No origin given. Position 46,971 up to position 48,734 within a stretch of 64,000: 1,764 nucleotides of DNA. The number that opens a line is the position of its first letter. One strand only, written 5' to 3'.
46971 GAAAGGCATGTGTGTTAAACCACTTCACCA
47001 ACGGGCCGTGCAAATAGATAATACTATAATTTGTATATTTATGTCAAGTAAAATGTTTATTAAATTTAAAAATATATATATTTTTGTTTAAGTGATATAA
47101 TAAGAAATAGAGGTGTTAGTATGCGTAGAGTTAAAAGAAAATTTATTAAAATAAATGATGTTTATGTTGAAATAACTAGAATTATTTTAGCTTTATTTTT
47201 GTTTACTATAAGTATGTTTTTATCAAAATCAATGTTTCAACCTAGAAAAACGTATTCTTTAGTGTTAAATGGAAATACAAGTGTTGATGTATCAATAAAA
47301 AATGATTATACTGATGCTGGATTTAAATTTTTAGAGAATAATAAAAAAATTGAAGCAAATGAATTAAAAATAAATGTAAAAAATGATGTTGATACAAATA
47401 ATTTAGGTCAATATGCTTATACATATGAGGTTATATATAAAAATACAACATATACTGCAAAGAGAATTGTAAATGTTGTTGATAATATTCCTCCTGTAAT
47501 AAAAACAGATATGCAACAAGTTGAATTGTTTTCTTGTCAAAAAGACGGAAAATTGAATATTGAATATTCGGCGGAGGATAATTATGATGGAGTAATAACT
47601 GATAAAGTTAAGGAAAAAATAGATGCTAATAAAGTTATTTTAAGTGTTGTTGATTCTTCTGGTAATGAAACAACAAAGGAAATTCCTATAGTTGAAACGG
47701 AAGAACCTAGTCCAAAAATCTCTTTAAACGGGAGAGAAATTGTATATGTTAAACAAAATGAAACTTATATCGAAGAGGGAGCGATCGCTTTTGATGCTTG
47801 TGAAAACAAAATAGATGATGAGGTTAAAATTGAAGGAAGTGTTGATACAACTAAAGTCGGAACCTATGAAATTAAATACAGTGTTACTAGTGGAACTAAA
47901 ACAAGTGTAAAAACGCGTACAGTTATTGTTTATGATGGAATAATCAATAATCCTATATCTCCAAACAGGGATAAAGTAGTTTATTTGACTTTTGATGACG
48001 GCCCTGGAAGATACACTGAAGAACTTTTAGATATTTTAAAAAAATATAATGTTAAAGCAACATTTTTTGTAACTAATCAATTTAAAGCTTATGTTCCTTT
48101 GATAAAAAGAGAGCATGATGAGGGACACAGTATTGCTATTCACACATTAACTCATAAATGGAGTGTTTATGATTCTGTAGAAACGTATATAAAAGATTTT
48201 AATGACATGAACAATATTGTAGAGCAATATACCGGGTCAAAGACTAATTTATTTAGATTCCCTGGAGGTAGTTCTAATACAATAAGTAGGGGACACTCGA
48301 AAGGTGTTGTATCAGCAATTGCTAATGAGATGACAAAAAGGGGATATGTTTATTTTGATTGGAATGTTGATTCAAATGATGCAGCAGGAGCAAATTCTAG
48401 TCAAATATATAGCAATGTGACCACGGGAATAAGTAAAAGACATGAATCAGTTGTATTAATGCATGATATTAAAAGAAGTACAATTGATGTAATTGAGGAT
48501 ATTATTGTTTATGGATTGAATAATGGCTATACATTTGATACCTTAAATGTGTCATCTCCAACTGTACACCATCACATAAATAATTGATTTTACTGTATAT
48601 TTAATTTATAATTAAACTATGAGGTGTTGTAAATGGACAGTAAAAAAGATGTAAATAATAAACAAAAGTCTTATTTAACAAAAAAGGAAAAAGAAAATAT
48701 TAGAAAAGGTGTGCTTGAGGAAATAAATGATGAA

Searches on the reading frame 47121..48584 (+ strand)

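Call 55: search_protein_families(library=pfam, proteins=[window:47121-48584:+], max_evalue=0.001)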
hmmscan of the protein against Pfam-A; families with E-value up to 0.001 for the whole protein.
window:47121-48584:+ (488 aa): 3 families
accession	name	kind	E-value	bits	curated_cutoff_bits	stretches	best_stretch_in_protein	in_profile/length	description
PF01522.26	Polysacc_deac_1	-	5e-31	107.7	23.1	1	282-389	4-112/124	Polysaccharide deacetylase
PF16403.11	Bact_surface_Ig-like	-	1e-23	83.6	27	2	200-270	1-71/71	Bacterial surface protein, Ig-like domain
PF22537.1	WbmS-like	-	0.00017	22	27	1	299-372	13-83/186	Polysaccharide deacetylase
